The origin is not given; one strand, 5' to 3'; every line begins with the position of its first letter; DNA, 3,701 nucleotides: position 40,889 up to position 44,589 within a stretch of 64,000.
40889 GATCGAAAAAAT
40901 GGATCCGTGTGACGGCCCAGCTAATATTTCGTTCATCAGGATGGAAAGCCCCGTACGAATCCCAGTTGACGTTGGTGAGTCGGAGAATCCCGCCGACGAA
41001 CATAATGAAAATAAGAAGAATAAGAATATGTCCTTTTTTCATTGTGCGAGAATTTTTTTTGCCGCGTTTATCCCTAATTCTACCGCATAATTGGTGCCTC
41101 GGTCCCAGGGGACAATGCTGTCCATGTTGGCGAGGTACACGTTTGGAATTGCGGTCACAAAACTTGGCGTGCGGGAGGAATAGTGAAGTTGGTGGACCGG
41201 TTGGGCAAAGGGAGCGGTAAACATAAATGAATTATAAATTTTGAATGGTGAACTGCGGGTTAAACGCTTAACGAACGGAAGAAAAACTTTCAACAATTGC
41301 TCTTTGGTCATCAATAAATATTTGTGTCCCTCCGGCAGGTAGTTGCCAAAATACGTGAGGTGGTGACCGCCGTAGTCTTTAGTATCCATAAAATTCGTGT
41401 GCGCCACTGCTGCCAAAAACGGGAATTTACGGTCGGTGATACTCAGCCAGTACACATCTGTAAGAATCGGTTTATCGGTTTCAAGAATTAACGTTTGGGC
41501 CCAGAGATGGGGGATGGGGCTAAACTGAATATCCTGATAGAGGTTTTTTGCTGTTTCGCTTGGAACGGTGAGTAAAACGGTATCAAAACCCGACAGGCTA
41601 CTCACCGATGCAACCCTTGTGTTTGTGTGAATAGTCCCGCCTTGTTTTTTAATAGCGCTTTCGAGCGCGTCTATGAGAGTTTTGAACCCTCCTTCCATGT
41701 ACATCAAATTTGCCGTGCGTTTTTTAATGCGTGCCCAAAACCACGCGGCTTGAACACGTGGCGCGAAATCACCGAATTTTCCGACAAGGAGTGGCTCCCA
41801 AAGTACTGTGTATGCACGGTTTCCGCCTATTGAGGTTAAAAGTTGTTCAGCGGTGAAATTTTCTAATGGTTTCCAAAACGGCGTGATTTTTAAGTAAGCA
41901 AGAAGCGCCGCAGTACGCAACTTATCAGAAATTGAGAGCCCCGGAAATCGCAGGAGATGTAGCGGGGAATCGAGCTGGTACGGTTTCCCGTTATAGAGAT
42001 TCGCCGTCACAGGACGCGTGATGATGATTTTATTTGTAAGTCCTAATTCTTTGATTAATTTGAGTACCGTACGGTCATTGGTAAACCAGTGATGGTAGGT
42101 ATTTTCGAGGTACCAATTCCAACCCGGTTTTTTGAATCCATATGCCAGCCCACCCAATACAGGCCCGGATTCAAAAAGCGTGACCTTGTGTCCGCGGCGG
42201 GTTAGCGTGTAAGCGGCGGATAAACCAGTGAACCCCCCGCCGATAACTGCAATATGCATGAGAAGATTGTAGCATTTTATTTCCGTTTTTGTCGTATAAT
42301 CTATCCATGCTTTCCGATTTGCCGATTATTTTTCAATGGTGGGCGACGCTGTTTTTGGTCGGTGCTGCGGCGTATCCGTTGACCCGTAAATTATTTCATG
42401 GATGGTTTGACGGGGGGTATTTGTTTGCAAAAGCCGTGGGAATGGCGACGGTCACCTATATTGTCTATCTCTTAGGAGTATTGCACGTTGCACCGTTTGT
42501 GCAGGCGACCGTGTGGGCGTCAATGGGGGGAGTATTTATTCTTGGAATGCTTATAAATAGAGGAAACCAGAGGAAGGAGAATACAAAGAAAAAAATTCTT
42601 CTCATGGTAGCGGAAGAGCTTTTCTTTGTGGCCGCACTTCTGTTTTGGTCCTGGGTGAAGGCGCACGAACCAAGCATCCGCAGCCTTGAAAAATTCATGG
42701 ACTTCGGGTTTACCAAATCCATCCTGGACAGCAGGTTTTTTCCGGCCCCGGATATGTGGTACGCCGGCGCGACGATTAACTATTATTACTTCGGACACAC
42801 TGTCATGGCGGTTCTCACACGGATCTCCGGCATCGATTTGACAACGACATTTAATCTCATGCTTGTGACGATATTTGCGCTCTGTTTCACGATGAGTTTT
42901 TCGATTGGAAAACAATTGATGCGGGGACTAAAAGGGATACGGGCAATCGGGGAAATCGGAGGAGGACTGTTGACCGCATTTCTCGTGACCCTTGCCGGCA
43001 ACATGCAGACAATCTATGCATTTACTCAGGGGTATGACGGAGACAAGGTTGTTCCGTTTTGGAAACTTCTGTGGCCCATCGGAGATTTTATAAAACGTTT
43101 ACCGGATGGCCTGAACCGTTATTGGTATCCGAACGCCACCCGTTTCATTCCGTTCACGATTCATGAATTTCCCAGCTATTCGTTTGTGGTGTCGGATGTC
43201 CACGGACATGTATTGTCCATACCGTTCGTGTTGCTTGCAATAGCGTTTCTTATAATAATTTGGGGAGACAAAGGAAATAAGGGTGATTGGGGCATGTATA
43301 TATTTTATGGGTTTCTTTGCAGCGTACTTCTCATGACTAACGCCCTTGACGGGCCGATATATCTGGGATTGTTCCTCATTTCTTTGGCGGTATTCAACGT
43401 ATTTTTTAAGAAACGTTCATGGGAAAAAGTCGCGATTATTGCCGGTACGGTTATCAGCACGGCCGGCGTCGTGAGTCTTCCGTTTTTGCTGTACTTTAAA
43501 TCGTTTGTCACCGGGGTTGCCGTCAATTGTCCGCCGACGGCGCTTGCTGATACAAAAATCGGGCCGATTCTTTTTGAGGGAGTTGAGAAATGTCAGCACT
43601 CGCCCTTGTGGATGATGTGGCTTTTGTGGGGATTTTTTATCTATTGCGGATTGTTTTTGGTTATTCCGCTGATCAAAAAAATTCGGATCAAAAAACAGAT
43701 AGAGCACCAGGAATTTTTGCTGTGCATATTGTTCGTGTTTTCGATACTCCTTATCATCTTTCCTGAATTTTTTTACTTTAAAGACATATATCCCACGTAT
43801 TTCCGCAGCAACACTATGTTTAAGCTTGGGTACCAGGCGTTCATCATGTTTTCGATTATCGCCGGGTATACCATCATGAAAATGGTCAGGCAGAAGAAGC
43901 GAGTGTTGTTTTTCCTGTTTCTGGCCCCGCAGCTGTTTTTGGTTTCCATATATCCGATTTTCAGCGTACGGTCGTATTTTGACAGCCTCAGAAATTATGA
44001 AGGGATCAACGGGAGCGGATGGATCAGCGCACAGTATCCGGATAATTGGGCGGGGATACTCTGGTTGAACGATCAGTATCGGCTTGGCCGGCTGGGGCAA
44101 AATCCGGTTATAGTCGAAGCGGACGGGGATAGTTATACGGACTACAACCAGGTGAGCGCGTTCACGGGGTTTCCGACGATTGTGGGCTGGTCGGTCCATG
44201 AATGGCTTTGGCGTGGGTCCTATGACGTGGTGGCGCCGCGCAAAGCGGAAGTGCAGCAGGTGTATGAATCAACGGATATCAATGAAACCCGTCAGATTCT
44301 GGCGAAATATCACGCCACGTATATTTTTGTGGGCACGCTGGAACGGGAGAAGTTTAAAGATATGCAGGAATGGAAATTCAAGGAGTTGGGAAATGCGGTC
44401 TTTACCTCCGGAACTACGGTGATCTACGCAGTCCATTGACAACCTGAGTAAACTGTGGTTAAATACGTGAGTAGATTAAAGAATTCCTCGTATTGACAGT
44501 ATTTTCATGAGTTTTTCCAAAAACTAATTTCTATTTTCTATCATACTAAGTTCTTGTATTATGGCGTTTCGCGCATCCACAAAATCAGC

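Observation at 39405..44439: GT-C glycosyltransferase co-transcribed with a UDP-galactopyranose-mutase-like flavoenzyme, divergent from a DUF2298 YYY membrane protein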

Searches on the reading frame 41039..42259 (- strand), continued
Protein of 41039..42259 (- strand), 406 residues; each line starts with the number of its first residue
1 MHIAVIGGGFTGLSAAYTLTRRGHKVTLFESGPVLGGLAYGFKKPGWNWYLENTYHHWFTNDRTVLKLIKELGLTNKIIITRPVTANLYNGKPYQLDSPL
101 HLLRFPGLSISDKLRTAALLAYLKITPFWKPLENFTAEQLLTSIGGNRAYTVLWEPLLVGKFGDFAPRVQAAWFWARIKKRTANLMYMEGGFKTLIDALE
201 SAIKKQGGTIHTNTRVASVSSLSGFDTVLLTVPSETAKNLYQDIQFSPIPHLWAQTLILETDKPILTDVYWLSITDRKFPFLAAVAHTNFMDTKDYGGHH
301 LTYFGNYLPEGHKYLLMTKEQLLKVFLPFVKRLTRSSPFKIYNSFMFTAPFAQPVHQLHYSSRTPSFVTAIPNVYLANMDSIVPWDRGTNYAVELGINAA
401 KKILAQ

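Call 81: find_encoding_contigs(protein=P0388, flank=8000, max_places=1)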
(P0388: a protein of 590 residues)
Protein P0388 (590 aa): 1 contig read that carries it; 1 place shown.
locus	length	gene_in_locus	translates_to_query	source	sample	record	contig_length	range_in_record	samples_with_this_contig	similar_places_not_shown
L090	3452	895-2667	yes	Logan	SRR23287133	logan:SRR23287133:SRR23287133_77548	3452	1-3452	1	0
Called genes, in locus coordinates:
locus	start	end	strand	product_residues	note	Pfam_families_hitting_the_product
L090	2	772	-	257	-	?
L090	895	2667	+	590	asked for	PF04138:GtrA_DPMS_TM, PF07992:Pyr_redox_2 (weak), PF00070:Pyr_redox (faint), PF01266:DAO, PF01593:Amino_oxidase, PF03486:HI0933_like (faint), PF13450:NAD_binding_8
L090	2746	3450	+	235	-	?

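Call 86: find_homologous_proteins(query=L019:11290-12210:+, max_evalue=1e-20)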
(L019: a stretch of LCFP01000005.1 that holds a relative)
Query L019:11290-12210:+ (306 aa): 1320 proteins with E <= 1e-20 among 6208 candidates; the best 120 are listed.
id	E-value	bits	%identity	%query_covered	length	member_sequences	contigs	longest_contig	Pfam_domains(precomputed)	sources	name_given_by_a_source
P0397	5.8e-189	645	100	99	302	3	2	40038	PF01040.24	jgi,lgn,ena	-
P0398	1.4e-177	607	92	100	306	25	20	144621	PF01040.24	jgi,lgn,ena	-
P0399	2.2e-161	554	82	100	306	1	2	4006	PF01040.24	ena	-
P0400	5.9e-158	543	79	100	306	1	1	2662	PF01040.24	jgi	-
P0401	5.9e-158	543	80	100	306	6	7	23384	PF01040.24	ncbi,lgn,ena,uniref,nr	ncbi:hypothetical protein A2153_00340 [Candidatus Gottesmanbacteria bacterium RBG_16_38_7b]|uniref:P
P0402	1.3e-157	542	80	100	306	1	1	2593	PF01040.24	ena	-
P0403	1.3e-157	542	79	100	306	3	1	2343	PF01040.24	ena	-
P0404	1.5e-157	542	82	98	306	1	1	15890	PF01040.24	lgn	-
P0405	5.9e-157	540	80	100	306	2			PF01040.24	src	-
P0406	9.4e-157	539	80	100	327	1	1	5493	PF01040.24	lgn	-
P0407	1.1e-152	526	80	100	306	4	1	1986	PF01040.24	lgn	-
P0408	1.2e-152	526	78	100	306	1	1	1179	PF01040.24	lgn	-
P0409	1.8e-152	525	78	100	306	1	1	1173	PF01040.24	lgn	-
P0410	2.9e-151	521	78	100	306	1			PF01040.24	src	-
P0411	3.0e-149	514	77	100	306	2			PF01040.24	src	-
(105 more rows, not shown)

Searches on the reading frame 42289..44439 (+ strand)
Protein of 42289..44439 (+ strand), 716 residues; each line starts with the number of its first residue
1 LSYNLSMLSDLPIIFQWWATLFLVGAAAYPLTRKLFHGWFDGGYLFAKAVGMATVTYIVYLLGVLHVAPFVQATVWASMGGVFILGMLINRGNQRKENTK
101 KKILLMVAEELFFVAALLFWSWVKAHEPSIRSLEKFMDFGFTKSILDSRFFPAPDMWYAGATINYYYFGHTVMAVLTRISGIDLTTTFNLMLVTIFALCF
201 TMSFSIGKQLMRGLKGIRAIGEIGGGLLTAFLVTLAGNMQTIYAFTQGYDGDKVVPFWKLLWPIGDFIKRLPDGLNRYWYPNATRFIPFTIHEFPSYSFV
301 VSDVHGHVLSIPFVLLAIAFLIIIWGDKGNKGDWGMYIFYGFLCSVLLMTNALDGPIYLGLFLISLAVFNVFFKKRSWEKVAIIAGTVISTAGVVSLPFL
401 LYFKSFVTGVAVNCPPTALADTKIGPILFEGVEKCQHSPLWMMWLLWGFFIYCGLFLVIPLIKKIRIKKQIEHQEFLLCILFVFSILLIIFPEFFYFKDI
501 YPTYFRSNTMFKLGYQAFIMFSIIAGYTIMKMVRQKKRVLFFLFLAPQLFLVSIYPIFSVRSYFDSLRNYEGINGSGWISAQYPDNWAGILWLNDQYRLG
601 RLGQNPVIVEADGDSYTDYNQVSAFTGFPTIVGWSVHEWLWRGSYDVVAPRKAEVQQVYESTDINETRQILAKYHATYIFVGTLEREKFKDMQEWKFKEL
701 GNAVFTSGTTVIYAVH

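Call 3: search_protein_families(library=pfam, proteins=[window:42289-44439:+], max_evalue=0.1)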
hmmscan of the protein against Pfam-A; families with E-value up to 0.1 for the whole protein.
window:42289-44439:+ (716 aa): 1 family
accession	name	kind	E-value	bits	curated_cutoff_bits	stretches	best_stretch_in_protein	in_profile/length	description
PF10060.15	DUF2298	-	3.4e-95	320.3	27.8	2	55-464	2-389/488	Uncharacterized membrane protein (DUF2298)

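Call 4: search_protein_families(library=ncbifam, proteins=[window:42289-44439:+], max_evalue=0.1)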
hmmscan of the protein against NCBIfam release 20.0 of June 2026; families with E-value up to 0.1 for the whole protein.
window:42289-44439:+ (716 aa): 1 family
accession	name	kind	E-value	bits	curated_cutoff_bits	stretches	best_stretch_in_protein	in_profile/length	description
TIGR03662.1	Chlor_Arch_YYY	subfamily_domain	2.4e-138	462.9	300.25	2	13-412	5-393/727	chlor_Arch_YYY domain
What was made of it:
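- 42307..44439 (+): DUF2298 / Chlor_Arch_YYY polytopic membrane protein of 710 aa from ATG 42307. The mechanical ORF starts at TTG 42289. It is GT-C-like. It matches PF10060 at 3.4e-95 and TIGR03662 at 462.9 bits against a cut-off of 300 (calls 3, 4).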

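Call 47: search_solved_structures(query=window:42307-44439:+, max_evalue=1)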
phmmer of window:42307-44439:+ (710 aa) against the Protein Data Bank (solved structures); distinct sequences matched with E-value up to 1: 1.
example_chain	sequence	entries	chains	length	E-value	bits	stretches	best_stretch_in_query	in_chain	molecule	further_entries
5g09_A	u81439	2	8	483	0.91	10.9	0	323-396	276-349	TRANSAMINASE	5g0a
